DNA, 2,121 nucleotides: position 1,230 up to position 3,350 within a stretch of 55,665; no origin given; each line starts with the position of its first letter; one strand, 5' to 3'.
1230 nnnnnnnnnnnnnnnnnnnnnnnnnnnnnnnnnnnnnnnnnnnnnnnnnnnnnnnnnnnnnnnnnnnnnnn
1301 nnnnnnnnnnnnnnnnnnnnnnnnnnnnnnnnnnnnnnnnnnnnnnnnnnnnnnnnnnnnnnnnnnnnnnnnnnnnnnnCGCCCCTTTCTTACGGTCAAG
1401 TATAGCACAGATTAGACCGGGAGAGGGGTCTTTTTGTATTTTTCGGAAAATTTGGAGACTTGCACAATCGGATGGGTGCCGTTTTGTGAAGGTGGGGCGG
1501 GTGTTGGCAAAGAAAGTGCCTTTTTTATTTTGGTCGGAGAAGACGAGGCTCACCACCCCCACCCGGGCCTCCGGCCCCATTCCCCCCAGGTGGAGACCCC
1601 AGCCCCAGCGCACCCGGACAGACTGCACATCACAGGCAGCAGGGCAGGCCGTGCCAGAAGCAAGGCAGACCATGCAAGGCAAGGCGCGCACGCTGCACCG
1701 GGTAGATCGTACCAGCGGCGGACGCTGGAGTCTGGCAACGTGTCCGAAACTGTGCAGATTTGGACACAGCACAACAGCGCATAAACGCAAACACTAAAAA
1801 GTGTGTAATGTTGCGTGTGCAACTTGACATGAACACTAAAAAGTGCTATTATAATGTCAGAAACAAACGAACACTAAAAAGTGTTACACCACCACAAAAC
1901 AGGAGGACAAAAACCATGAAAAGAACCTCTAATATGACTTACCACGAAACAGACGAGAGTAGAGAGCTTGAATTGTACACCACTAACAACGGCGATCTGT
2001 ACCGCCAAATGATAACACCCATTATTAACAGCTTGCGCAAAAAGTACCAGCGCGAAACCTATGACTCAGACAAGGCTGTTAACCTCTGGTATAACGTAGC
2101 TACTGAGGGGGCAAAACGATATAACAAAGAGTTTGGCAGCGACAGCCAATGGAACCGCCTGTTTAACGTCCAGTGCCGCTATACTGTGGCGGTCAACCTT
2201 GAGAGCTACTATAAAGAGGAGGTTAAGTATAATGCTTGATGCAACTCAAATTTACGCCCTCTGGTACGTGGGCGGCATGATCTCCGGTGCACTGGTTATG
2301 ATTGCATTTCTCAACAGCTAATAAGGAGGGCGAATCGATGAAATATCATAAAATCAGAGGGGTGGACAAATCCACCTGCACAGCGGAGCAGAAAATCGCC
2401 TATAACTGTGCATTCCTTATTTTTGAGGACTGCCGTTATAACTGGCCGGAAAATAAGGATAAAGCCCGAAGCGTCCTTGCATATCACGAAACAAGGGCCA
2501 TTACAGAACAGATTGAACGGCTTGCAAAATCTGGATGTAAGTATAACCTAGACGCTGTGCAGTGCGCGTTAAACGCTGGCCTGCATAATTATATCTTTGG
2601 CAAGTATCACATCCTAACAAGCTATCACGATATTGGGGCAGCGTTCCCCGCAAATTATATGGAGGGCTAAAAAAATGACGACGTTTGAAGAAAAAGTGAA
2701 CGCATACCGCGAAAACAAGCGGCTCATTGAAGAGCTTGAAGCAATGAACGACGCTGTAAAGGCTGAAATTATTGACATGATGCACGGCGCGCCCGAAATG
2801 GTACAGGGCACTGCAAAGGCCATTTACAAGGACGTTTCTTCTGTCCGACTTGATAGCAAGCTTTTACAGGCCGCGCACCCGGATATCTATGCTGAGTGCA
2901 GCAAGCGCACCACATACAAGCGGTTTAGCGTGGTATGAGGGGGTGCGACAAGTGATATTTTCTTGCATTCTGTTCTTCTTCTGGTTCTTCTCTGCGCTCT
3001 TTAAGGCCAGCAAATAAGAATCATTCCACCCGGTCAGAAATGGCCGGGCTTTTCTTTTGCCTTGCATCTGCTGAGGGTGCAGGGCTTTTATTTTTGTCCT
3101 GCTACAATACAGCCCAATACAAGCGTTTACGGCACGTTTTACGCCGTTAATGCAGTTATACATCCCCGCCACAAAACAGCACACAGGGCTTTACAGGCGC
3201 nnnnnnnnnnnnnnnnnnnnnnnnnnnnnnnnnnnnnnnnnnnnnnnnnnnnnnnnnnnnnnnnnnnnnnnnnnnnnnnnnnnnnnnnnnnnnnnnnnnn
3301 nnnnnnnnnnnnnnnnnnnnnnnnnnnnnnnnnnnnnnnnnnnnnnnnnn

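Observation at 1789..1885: Duplicated promoter-operator cassette shared by two distant transcription units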

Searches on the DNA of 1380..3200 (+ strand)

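Call 11: search_dna_similar(query=window:1400-3200:+, collection=phages, mode=distant)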
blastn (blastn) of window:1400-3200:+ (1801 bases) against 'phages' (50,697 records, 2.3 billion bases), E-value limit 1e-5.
Records with a match: 2; places in all: 2; records where one place covers at least 80% of the query: 0.
Best place of each record, by identity: 80-90% 1; 60-80% 1.
By first word of the organism name: Bacteriophage 2.
By host as written in the record: - 2.
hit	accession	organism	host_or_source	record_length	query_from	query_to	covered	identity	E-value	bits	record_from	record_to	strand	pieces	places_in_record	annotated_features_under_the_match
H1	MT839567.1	Bacteriophage sp.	human fecal samples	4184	1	1796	49%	77.8%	3e-99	672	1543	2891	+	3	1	record has no annotation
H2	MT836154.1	Bacteriophage sp.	human fecal samples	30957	153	1801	39%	80.3%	2e-81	631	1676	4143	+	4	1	record has no annotation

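Call 13: get_annotated_region(hit=H1, flank=3000)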
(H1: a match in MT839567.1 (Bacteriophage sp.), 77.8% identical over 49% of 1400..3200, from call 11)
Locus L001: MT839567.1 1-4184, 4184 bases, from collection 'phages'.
description: UNVERIFIED: Bacteriophage sp. clone scaffold_11074 genomic sequence.
organism: Bacteriophage sp. (NCBI taxid 38018)
taxonomy: Viruses
host: -; source: human fecal samples; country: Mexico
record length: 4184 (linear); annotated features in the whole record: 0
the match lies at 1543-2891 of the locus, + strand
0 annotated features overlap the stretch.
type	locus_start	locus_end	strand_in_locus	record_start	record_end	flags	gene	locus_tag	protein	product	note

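Call 14: get_annotated_region(hit=H2, flank=5000)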
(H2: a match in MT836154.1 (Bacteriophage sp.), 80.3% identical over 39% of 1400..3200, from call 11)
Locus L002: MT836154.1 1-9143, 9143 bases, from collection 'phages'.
description: UNVERIFIED: Bacteriophage sp. clone scaffold_1550 genomic sequence.
organism: Bacteriophage sp. (NCBI taxid 38018)
taxonomy: Viruses
host: -; source: human fecal samples; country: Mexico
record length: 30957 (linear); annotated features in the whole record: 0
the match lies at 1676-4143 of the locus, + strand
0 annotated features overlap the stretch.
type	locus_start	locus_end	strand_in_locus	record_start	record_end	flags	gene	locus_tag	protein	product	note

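Call 69: search_rna_families(source=window, start=1380, end=1920, threshold=evalue, max_evalue=1)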
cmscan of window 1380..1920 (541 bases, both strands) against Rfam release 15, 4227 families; matches with E-value up to 1: 1.
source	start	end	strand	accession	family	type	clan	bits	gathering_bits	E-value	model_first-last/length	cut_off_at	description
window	1472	1580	-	RF02018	mir-1207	Gene; miRNA;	-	21.1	90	0.19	1-87/87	no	mir-1207 microRNA precursor family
